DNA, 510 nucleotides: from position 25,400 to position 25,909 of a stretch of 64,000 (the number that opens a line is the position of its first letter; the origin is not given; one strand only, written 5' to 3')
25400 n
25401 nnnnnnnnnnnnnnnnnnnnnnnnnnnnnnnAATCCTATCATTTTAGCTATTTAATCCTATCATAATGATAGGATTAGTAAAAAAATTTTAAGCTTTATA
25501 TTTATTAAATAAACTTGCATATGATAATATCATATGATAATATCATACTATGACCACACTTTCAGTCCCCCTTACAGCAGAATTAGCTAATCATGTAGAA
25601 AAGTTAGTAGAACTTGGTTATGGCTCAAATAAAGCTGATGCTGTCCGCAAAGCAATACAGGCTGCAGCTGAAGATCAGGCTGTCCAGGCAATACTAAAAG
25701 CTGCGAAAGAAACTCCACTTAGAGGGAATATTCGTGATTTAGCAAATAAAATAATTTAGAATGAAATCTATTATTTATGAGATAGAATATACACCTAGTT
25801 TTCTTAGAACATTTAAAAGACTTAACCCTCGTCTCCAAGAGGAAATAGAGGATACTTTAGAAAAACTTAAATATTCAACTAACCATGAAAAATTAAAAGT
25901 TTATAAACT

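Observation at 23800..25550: Template repeat not detectable in this window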

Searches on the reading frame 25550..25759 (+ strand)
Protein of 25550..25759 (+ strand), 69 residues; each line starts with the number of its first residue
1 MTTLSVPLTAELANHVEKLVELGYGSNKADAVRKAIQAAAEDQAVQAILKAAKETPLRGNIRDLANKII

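Call 55: search_protein_families(library=pfam, proteins=[window:25550-25759:+], max_evalue=0.01)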
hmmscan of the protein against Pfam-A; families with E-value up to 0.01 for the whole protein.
window:25550-25759:+ (69 aa): 0 families
